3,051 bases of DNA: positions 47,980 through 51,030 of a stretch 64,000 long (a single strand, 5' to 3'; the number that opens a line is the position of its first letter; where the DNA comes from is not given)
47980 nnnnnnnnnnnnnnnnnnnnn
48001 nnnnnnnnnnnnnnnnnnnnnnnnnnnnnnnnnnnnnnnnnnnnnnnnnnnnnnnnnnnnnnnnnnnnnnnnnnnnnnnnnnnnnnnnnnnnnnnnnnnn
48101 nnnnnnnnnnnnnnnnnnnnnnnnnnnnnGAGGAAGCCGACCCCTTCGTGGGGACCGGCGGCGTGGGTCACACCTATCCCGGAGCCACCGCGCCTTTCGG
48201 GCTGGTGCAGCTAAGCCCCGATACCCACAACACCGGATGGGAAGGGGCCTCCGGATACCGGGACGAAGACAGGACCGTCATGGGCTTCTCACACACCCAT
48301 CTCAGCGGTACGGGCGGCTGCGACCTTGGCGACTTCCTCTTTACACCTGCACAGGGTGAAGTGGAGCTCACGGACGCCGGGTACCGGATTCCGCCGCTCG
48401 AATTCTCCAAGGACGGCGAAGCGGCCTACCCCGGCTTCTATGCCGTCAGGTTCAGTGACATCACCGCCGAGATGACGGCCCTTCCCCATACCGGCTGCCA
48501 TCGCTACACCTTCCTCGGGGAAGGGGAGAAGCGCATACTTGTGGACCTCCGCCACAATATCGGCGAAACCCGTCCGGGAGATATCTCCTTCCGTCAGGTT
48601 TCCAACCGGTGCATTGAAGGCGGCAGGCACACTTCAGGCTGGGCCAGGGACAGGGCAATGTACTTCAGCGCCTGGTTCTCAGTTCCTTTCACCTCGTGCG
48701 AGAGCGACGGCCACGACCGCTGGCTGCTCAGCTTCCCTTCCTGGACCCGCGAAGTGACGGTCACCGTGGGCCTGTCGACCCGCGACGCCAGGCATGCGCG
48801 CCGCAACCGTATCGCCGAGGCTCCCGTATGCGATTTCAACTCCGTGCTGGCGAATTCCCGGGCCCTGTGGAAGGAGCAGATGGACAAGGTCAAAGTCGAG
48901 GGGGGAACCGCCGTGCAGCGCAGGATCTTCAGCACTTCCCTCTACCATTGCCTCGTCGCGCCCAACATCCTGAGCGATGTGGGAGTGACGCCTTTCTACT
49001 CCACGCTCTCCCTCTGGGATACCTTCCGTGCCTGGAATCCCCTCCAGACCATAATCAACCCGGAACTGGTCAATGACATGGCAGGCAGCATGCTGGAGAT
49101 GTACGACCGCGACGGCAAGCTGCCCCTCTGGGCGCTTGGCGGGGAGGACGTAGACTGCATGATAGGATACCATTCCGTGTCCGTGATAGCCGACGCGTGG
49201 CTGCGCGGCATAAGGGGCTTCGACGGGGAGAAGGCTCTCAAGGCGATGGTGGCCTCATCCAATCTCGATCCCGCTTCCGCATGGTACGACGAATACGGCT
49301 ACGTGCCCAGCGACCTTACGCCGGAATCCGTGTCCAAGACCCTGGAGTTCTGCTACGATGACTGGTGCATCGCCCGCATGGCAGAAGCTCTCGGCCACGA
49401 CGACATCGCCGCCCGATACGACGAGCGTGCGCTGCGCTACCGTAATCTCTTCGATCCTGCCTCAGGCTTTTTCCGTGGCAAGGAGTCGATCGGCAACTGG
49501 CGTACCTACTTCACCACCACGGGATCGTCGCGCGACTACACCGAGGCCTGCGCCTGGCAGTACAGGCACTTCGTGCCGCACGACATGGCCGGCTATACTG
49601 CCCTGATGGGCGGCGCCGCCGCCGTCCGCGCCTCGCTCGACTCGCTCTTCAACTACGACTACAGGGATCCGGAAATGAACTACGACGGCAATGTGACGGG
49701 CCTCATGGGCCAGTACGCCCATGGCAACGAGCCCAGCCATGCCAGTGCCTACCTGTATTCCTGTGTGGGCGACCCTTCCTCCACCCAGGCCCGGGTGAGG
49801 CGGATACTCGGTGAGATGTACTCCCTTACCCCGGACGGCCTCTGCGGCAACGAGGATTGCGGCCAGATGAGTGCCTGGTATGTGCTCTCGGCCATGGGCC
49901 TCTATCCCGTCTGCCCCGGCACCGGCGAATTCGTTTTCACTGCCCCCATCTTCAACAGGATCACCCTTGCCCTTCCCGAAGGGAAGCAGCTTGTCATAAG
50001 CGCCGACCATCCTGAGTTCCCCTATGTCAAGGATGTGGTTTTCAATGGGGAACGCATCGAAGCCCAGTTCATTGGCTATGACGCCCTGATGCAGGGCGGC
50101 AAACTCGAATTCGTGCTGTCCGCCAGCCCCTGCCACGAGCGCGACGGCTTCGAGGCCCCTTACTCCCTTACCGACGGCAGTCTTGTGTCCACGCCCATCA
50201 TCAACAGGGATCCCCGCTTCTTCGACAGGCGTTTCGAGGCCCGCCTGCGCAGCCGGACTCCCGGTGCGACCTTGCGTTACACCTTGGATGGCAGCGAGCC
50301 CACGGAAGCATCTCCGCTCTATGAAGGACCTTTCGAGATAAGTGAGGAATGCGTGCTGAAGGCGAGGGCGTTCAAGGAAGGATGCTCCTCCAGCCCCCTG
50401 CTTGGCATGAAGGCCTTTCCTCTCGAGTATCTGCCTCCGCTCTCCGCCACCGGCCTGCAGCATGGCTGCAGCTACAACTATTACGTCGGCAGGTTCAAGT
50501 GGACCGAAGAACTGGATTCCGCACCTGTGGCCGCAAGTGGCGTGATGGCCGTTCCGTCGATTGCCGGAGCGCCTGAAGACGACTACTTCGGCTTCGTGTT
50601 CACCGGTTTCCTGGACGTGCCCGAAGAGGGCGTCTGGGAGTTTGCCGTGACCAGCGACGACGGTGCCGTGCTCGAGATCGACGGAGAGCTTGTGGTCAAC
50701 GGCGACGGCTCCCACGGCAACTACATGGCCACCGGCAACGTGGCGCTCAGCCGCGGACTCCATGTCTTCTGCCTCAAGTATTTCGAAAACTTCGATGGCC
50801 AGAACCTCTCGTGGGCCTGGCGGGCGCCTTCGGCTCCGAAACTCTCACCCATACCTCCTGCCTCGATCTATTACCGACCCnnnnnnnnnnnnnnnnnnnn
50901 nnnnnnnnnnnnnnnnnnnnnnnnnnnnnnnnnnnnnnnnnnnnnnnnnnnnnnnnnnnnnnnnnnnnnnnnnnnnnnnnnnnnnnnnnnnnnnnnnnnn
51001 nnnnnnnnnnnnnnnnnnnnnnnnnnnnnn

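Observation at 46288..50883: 1531-aa GH127-GH92-CHB_HEX_C-PA14 fusion: two unrelated exo-glycosidase families in one lipoprotein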

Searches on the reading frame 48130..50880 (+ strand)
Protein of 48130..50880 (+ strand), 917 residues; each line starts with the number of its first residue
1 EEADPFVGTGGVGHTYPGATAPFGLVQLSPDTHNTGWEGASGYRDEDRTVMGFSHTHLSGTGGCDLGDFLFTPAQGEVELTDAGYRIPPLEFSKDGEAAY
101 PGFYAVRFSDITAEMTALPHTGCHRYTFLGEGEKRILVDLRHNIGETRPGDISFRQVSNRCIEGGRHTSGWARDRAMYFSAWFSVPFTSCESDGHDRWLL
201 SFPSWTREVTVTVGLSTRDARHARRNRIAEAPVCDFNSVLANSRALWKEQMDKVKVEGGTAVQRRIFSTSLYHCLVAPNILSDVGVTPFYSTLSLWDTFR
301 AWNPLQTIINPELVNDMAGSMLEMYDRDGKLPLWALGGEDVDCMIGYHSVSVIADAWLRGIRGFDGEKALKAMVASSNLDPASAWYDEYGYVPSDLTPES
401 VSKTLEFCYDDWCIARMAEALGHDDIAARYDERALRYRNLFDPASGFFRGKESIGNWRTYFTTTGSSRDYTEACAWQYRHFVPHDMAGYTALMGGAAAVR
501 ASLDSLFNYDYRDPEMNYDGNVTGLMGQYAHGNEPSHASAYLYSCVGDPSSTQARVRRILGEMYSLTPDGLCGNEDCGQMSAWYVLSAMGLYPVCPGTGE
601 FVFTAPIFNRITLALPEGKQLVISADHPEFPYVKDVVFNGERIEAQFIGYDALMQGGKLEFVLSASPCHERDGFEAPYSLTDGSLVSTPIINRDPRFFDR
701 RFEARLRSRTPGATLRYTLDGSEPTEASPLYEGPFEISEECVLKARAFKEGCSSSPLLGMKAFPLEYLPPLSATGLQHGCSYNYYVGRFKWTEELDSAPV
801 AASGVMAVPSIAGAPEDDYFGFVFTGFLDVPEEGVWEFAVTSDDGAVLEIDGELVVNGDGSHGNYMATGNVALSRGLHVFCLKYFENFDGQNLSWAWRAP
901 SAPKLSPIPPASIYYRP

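Call 7: search_solved_structures(query=window:48130-50880:+, show_alignments=2)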
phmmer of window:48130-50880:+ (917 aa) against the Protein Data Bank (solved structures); distinct sequences matched with E-value up to 0.001: 16.
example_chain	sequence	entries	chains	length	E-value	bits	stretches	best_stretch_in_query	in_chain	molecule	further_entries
6f8z_A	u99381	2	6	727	2e-145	489.2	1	4-667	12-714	Alpha-1,2-mannosidase, putative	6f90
7zgm_A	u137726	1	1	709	2e-140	472.7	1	4-666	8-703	Glycoside hydrolase family 92 protein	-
6f91_A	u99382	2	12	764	8.7e-133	447.4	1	3-672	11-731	Putative alpha-1,2-mannosidase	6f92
2wvy_A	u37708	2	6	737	5.8e-107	361.9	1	12-676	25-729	ALPHA-1,2-MANNOSIDASE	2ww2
2wzs_A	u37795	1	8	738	4e-82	279.7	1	12-679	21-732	PUTATIVE ALPHA-1,2-MANNOSIDASE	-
2wvx_A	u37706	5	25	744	4.3e-82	279.6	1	12-679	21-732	PUTATIVE ALPHA-1,2-MANNOSIDASE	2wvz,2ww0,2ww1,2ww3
2wvx_B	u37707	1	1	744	4.6e-82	279.5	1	12-679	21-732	PUTATIVE ALPHA-1,2-MANNOSIDASE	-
6dwo_A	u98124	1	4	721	1.9e-64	221.2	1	13-682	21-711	Alpha-1,2-mannosidase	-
7fe1_A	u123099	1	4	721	1.4e-63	218.3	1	13-682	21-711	Alpha-1,2-mannosidase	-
7fe2_A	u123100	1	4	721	3.5e-63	217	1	13-682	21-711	Alpha-1,2-mannosidase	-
7nsn_A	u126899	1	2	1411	2.6e-55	191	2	290-689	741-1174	GH92 alpha-1,2-mannosidase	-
5swi_B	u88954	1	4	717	1.8e-44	155.1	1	289-669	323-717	Sugar hydrolase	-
2xsg_A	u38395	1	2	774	6e-31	110.3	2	4-559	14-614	CCMAN5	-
4aq0_A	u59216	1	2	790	6.5e-31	110.2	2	4-559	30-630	CCMAN5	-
6qdi_A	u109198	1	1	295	1.7e-07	32.7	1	814-914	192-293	PA14 domain-containing protein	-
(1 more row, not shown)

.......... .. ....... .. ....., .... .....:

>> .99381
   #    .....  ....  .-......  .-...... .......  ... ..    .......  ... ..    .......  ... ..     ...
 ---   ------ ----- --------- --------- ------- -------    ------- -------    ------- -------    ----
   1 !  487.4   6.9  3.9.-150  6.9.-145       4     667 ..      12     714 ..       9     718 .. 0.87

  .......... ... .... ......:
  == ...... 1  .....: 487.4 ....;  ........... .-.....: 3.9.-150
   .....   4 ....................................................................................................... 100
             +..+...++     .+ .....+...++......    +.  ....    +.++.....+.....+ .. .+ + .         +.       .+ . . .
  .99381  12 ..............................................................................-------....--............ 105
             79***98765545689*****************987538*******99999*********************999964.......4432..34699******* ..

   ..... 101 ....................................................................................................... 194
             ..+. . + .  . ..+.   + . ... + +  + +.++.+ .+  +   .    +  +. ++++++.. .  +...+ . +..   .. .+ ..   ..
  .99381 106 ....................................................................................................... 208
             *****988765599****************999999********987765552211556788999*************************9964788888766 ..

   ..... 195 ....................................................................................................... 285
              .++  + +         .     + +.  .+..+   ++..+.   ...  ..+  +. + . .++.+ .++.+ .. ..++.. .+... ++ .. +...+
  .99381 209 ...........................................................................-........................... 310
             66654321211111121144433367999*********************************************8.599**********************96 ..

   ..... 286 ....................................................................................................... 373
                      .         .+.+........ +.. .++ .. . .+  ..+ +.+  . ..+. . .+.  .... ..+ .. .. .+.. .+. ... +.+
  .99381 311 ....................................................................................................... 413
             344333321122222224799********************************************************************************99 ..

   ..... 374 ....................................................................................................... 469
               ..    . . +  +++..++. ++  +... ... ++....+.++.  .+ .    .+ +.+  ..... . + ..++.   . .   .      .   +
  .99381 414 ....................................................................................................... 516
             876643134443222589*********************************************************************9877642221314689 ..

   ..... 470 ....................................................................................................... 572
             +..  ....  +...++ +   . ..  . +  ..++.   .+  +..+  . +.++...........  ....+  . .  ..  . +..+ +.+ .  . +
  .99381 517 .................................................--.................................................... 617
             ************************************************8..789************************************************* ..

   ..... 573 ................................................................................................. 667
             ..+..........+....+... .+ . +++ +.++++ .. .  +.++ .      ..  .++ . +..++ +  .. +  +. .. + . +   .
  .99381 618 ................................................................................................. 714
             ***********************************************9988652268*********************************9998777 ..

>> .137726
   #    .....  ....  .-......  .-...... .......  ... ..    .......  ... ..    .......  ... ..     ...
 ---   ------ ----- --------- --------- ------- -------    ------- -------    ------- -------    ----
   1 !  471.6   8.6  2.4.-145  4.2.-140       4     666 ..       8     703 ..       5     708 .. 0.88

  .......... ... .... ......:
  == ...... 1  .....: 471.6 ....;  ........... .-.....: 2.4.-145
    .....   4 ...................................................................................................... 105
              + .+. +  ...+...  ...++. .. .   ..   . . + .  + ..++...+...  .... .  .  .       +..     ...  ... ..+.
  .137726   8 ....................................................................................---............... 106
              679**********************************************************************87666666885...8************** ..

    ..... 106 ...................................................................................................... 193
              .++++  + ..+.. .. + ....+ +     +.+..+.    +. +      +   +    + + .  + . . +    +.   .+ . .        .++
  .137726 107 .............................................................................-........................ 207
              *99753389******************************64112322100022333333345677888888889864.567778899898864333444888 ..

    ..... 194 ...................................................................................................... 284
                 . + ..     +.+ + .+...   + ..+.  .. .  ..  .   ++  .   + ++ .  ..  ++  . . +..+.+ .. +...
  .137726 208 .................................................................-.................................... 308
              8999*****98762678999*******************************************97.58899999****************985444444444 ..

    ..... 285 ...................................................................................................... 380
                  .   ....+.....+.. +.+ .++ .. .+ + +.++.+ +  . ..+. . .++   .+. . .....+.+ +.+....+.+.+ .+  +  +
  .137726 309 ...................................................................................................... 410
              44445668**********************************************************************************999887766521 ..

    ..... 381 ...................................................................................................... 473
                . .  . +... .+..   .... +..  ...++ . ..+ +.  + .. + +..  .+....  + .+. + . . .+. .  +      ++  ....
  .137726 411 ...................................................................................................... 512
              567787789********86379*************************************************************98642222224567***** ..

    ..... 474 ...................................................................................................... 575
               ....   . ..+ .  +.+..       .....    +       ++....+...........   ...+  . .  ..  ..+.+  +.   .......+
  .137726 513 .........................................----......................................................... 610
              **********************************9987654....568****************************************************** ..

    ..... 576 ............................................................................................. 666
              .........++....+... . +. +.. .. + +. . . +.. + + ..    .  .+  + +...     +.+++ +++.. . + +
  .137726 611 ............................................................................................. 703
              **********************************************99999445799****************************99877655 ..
